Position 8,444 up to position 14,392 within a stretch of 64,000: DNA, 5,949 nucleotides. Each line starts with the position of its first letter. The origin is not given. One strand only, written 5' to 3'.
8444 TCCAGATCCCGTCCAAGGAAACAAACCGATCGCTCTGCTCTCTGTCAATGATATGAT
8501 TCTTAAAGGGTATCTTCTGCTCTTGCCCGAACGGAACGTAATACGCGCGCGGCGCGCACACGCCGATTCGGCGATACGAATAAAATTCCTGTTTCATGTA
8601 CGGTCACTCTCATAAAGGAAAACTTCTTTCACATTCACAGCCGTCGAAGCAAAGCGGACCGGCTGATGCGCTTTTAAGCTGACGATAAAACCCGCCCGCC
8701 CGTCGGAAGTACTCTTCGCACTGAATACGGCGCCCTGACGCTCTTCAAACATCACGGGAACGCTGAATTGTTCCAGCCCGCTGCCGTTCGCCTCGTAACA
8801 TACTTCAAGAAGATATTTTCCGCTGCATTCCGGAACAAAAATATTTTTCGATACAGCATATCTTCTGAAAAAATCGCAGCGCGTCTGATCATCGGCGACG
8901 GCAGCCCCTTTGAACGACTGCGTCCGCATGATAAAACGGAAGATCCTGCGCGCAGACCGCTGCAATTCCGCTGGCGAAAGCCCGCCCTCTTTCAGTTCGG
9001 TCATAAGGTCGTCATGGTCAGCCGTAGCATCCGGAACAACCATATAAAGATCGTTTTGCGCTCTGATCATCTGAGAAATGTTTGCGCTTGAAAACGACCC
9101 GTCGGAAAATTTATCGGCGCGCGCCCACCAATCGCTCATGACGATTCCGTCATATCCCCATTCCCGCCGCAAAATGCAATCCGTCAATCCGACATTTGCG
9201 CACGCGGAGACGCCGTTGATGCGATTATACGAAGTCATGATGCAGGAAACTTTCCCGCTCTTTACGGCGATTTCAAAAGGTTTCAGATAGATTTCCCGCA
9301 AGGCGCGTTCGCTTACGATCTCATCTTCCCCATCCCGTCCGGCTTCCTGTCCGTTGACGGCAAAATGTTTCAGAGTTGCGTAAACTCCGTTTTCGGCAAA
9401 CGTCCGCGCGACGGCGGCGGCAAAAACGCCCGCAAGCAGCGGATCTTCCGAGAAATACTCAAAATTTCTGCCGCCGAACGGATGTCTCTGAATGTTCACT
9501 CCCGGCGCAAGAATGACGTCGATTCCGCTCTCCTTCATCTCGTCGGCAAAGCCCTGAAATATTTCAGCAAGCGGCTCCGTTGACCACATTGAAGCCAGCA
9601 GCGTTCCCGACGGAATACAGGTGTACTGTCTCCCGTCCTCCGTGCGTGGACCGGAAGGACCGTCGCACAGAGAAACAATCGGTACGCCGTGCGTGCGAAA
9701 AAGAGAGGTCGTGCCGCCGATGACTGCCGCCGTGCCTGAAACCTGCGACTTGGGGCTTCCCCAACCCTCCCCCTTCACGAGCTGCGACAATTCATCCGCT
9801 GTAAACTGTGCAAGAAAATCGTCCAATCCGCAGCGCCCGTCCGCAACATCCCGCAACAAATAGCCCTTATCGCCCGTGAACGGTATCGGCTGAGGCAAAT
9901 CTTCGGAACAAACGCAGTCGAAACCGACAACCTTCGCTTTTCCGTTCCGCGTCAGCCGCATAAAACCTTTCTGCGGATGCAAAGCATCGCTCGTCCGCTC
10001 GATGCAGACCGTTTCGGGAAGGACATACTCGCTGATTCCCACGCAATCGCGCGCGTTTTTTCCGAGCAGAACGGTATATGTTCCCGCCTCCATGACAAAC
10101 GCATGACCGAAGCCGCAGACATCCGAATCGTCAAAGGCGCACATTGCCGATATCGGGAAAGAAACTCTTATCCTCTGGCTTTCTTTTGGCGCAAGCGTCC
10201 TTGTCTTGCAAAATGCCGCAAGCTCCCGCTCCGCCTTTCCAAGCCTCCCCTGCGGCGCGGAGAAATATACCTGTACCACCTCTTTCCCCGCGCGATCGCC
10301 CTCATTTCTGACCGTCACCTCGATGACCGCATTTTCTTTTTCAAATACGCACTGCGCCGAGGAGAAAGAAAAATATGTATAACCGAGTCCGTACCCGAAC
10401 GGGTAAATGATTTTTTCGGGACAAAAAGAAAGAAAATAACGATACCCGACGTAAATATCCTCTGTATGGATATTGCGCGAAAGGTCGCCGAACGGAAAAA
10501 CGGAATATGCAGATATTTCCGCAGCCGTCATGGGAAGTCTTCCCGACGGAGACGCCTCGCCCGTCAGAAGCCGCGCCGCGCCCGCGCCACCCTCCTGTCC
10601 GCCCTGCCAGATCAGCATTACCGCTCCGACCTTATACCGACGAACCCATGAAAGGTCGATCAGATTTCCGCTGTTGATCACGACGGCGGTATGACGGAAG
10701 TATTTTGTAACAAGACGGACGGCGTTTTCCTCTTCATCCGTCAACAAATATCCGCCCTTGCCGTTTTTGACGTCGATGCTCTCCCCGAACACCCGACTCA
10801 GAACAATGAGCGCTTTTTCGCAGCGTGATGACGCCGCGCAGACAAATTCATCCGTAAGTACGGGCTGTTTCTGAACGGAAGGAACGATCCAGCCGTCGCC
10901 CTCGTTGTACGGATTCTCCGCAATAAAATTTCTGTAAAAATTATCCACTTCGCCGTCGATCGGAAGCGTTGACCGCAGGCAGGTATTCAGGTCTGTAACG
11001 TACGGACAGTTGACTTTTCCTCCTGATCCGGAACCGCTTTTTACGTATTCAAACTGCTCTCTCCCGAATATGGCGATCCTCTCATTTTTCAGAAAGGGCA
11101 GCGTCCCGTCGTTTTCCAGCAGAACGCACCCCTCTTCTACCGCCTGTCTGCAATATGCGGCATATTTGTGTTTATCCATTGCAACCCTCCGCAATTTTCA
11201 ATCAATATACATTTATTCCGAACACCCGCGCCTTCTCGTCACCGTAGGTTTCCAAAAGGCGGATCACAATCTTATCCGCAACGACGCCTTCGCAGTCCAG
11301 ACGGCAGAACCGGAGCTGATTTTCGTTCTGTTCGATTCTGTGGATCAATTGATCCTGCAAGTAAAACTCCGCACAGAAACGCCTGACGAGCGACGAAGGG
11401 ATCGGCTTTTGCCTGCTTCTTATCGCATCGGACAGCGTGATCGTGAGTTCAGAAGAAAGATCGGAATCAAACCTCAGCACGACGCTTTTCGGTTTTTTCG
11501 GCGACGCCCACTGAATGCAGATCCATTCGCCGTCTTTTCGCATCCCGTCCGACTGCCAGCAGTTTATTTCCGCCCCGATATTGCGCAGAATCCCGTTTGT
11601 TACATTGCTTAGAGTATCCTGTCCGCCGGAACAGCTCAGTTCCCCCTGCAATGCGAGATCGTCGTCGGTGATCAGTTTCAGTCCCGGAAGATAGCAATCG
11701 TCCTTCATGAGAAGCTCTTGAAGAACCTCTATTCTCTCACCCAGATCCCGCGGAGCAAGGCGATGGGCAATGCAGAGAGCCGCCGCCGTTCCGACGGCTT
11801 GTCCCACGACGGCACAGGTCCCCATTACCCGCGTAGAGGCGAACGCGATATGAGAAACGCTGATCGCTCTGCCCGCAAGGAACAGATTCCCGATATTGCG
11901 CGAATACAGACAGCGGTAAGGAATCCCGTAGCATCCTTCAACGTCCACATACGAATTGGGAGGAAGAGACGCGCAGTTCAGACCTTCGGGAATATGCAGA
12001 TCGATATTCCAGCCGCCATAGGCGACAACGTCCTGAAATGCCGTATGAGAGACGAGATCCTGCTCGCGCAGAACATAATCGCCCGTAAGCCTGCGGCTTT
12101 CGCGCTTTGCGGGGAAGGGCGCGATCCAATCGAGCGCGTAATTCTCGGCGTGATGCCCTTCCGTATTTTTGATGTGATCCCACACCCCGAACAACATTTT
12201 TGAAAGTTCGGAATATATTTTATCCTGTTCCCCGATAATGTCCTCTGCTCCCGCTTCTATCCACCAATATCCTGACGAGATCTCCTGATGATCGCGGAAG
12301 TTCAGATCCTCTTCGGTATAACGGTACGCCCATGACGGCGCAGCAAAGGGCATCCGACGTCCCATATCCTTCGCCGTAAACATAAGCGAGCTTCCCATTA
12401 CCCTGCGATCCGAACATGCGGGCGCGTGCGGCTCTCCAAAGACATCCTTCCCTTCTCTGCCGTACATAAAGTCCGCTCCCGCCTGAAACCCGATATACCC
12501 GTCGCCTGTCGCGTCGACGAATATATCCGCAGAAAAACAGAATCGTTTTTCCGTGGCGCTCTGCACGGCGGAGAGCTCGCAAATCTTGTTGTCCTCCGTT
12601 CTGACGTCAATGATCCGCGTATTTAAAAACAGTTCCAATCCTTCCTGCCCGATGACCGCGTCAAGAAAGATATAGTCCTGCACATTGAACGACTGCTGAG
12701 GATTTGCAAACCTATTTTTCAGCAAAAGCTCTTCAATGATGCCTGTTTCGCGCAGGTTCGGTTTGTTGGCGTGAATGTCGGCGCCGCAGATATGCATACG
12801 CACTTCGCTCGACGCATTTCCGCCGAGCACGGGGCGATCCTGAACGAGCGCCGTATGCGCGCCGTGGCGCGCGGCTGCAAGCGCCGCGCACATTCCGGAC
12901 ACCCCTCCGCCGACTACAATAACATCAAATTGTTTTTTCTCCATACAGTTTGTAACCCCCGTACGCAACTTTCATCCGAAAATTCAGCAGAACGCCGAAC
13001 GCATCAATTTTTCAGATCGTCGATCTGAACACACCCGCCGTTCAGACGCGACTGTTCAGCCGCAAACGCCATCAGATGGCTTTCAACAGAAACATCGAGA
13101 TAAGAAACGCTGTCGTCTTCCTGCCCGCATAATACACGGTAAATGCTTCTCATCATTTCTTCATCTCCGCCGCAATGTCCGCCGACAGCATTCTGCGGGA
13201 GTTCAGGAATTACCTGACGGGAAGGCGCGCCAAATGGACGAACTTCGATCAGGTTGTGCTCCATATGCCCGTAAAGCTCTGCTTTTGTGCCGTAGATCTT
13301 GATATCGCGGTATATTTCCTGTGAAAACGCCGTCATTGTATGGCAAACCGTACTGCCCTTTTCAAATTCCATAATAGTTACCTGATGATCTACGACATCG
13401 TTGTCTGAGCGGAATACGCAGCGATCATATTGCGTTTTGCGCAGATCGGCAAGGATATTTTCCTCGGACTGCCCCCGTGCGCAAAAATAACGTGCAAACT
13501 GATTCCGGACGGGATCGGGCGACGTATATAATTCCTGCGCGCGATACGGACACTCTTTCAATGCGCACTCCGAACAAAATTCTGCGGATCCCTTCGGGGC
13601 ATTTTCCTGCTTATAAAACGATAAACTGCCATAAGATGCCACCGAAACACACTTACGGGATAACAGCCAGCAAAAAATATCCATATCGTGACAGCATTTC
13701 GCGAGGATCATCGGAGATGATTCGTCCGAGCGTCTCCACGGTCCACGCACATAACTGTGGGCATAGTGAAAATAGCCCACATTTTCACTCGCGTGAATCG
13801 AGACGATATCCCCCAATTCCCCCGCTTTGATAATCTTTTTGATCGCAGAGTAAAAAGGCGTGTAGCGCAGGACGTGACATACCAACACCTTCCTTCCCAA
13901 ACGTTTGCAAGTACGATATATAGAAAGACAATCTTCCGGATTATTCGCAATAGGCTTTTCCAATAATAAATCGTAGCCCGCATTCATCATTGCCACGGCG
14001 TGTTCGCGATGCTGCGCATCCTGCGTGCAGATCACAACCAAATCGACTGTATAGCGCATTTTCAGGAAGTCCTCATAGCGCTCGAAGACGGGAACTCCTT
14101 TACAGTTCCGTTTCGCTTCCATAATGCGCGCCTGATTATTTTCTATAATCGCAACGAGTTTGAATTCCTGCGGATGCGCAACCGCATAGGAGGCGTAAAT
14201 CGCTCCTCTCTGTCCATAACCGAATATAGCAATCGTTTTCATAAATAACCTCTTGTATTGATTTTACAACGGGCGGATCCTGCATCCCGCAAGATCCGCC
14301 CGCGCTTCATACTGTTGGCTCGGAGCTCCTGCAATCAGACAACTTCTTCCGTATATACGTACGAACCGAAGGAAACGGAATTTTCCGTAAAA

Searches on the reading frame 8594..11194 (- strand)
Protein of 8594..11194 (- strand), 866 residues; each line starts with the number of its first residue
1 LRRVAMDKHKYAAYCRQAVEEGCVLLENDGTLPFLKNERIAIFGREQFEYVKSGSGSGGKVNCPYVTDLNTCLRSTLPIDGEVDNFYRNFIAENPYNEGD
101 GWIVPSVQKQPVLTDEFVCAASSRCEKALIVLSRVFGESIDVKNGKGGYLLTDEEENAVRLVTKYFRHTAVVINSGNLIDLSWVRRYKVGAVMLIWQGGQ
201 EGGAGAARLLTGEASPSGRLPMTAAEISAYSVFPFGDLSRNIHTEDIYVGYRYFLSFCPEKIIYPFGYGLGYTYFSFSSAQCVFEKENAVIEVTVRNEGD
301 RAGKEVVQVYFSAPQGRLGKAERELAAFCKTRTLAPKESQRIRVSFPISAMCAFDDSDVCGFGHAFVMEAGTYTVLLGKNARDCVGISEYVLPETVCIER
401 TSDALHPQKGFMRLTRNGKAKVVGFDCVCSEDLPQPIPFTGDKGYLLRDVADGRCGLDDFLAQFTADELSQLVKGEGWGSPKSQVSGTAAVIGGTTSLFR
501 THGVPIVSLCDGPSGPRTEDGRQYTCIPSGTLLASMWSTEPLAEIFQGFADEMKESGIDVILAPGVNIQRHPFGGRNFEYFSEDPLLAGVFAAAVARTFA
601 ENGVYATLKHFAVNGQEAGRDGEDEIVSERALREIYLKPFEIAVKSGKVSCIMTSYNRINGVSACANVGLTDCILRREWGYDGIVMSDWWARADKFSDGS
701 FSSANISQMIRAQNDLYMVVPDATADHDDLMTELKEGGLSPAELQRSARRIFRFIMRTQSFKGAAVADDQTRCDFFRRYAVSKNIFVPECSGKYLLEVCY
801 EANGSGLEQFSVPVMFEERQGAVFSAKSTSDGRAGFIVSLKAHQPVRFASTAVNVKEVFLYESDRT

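Call 13: search_protein_families(library=pfam, proteins=[window:8594-11194:-])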
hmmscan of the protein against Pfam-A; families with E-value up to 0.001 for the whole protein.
window:8594-11194:- (866 aa): 3 families
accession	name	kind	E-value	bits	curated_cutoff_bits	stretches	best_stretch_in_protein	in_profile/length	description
PF00933.27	Glyco_hydro_3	-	1.4e-36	127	27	1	502-753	61-315/316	Glycosyl hydrolase family 3 N terminal domain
PF01915.27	Glyco_hydro_3_C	-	1.9e-27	97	31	1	24-272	2-200/200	Glycosyl hydrolase family 3 C-terminal domain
PF14310.12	Fn3-like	-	2e-12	47.5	25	1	305-380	1-70/71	Fibronectin type III-like domain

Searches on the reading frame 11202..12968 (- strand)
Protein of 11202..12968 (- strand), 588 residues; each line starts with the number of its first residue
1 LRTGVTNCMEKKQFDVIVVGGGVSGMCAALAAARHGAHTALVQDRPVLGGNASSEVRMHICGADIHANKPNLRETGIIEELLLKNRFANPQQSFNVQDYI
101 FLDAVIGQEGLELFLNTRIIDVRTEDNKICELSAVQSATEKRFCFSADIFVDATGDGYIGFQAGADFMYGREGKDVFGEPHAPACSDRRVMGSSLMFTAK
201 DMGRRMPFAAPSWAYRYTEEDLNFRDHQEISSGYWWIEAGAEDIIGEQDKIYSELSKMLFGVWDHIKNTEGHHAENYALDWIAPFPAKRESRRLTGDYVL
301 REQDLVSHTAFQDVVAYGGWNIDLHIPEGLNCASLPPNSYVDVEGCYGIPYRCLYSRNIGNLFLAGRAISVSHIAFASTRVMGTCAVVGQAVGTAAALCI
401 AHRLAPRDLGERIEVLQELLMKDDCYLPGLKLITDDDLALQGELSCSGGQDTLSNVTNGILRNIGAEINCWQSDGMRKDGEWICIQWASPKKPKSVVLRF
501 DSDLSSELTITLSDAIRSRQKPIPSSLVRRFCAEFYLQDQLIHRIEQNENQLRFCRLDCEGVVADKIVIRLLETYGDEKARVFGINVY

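Call 13: search_protein_families(library=pfam, proteins=[window:11202-12968:-])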
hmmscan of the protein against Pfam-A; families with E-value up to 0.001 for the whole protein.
window:11202-12968:- (588 aa): 6 families
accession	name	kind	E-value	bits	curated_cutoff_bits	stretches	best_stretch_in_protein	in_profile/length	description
PF12831.13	FAD_oxidored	-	1.9e-89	301.3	27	1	15-420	1-416/416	FAD dependent oxidoreductase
PF13450.12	NAD_binding_8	-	2.4e-08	34.5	21.9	1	18-57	1-40/68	NAD(P)-binding Rossmann-like domain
PF00890.30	FAD_binding_2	-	6.9e-08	32.5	20.4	1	15-52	1-38/414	FAD binding domain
PF01266.30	DAO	-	1.1e-06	28.9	27.9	1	15-54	1-40/353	FAD dependent oxidoreductase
PF01134.28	GIDA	-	1.7e-05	24.5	22.1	1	15-43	1-29/391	Glucose inhibited division protein A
PF07992.20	Pyr_redox_2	-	7.3e-05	22.8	26.1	1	14-52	1-40/291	Pyridine nucleotide-disulphide oxidoreductase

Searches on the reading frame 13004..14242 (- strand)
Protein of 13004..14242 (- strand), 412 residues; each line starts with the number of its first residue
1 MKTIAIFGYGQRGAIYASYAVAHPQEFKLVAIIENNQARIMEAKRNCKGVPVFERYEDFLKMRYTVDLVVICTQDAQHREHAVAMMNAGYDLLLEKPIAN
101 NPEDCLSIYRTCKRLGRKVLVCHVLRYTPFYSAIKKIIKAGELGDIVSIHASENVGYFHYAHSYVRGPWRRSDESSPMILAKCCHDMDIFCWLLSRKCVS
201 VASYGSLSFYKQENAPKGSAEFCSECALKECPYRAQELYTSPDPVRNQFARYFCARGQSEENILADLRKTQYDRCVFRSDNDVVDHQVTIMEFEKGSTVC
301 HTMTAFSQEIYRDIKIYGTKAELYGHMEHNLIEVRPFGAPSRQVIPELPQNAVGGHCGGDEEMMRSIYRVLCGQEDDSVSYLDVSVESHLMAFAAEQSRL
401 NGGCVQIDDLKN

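Call 13: search_protein_families(library=pfam, proteins=[window:13004-14242:-])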
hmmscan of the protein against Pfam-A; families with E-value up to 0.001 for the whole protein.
window:13004-14242:- (412 aa): 3 families
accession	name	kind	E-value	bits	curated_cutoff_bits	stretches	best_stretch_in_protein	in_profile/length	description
PF01408.29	GFO_IDH_MocA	-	2.2e-20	74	24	1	3-122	2-119/120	Oxidoreductase family, NAD-binding Rossmann fold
PF22725.1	GFO_IDH_MocA_C3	-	1.8e-12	47.8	27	1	132-206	2-73/124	GFO/IDH/MocA C-terminal domain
PF02894.22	GFO_IDH_MocA_C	-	3.1e-11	43.9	22.9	1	135-324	1-128/218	Oxidoreductase family, C-terminal alpha/beta domain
